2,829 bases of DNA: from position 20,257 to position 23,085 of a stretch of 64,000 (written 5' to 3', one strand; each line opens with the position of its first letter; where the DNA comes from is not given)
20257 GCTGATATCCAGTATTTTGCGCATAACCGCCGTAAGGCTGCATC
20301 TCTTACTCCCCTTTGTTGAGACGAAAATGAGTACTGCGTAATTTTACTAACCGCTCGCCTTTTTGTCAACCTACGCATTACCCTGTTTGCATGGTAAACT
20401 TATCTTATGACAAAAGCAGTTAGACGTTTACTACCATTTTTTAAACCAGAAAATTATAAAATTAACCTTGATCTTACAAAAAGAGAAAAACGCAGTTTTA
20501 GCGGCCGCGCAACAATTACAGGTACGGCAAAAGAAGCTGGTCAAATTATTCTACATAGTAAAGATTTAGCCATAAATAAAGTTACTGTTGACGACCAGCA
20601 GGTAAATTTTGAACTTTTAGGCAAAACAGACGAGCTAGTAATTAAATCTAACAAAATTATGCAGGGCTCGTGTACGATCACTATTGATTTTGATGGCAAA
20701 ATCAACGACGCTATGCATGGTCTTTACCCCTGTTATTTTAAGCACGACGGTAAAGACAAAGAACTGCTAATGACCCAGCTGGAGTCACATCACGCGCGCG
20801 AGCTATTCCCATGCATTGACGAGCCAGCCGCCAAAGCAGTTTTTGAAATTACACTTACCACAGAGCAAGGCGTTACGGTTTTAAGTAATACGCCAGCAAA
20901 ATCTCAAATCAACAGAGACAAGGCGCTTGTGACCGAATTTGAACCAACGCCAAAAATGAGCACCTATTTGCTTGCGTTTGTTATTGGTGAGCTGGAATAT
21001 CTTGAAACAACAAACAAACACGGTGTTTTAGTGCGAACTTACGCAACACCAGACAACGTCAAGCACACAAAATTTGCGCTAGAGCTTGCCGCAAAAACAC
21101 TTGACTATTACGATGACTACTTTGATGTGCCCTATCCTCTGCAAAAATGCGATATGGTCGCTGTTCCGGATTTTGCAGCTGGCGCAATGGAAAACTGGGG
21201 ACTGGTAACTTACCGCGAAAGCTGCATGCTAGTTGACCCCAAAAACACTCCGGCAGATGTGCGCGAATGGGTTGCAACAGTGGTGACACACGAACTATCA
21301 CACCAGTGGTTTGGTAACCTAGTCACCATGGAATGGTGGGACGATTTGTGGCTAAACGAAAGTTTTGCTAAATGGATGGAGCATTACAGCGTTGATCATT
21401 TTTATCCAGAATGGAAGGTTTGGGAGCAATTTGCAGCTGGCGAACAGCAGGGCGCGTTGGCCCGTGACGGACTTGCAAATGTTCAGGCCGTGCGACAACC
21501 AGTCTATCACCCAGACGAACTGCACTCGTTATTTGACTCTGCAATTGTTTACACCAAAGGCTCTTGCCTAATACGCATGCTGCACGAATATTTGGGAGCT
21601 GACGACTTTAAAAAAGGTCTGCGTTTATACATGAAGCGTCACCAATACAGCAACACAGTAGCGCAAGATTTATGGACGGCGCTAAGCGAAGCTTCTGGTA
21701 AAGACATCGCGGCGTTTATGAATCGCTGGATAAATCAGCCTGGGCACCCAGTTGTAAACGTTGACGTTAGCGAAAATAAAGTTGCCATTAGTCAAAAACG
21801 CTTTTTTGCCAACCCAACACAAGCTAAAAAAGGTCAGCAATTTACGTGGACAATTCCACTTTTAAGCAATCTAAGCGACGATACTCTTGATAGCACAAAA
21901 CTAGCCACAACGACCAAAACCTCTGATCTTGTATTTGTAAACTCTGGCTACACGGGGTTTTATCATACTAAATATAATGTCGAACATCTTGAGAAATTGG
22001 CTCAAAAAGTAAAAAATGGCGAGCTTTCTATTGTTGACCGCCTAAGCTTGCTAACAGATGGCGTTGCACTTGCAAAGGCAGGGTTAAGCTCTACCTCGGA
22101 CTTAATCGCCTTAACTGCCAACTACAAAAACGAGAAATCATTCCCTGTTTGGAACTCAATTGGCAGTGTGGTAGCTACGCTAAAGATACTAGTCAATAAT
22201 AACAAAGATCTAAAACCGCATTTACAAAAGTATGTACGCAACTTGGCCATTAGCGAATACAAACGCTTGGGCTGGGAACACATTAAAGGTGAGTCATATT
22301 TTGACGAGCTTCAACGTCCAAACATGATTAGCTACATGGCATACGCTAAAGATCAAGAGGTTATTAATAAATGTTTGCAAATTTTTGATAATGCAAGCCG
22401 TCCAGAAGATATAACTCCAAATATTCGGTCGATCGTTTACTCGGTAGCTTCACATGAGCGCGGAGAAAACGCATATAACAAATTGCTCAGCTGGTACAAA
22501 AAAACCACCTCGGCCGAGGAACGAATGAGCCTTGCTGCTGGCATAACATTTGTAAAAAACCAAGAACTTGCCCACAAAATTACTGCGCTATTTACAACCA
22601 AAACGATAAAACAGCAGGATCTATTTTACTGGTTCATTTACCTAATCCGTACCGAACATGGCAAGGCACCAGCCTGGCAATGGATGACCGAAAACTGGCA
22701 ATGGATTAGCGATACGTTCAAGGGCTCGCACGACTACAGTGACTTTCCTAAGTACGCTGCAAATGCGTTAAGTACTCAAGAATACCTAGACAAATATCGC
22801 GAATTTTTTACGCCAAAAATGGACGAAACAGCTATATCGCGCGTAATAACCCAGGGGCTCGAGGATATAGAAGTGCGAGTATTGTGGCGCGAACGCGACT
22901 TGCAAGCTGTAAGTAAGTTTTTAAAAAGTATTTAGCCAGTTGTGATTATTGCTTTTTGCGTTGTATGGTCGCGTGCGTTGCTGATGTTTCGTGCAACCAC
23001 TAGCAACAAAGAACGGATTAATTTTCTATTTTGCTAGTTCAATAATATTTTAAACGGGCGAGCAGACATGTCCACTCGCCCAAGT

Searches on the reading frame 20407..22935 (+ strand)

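Call 53: search_protein_families(library=pfam, proteins=[window:20407-22935:+], max_evalue=0.00001)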
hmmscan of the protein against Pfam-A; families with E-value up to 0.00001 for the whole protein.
window:20407-22935:+ (842 aa): 3 families
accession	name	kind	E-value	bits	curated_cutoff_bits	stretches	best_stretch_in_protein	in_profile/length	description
PF01433.26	Peptidase_M1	-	9.3e-88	293.9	27.7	1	223-441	1-218/218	Peptidase family M1 domain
PF11838.14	ERAP1_C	-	4.5e-68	230.4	38.2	1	508-822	1-317/318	ERAP1-like C-terminal domain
PF17900.6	Peptidase_M1_N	-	3.8e-46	158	25.8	1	13-188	1-186/186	Peptidase M1 N-terminal domain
